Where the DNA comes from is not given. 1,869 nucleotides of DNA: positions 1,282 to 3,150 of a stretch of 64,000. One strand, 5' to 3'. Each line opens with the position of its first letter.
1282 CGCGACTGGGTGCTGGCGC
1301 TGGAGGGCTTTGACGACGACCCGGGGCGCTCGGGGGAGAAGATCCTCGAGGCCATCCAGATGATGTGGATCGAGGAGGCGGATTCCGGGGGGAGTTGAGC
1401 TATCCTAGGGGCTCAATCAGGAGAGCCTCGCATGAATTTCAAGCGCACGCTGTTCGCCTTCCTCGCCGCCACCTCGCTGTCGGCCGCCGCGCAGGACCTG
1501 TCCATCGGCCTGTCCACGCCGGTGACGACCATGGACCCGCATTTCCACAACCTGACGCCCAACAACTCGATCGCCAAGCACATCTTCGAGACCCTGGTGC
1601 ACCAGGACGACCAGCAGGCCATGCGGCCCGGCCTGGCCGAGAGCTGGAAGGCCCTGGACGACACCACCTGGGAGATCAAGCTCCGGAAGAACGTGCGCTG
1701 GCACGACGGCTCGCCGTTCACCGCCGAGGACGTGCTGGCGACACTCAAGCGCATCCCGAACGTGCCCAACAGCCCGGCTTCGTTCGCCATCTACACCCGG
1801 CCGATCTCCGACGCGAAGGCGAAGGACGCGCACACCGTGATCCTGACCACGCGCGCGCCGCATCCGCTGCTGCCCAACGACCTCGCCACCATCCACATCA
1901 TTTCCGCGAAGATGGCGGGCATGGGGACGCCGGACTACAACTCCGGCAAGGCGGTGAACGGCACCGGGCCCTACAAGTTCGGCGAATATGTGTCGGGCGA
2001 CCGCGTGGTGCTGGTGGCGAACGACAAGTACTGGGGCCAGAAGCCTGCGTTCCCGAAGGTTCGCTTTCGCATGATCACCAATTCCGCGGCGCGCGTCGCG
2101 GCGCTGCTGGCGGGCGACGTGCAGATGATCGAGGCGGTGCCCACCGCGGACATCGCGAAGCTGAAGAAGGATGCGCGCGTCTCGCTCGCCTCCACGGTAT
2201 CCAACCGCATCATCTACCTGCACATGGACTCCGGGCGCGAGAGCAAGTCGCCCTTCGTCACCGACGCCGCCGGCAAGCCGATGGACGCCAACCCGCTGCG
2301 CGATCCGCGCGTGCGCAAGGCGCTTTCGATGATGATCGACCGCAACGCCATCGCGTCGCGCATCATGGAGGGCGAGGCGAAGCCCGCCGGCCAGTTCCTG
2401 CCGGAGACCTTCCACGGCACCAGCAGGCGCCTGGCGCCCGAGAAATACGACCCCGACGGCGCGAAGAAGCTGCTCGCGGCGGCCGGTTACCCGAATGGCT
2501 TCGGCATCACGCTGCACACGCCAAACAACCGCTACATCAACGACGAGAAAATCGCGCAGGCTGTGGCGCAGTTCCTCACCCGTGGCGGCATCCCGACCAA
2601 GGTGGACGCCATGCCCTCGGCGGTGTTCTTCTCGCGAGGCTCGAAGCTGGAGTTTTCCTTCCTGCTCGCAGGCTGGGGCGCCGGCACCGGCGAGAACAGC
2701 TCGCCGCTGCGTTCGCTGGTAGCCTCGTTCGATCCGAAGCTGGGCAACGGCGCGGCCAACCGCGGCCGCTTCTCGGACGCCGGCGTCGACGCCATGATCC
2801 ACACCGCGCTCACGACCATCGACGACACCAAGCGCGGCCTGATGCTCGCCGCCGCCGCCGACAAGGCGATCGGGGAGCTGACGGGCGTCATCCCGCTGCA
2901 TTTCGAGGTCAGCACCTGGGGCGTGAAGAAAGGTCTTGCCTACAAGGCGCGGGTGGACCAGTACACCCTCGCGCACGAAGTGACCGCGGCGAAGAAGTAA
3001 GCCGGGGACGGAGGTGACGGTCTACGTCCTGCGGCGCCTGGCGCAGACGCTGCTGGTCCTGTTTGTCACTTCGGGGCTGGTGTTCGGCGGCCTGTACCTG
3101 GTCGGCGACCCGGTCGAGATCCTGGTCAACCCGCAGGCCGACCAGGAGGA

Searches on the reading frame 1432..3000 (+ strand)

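Call 52: search_protein_families(library=pfam, proteins=[window:1432-3000:+], max_evalue=0.00001)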
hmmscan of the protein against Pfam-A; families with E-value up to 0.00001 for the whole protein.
window:1432-3000:+ (522 aa): 1 family
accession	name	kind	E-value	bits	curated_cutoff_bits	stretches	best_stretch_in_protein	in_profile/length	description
PF00496.27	SBP_bac_5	-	2.1e-88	297.4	32.4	1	64-432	2-363/368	Bacterial extracellular solute-binding proteins, family 5 Middle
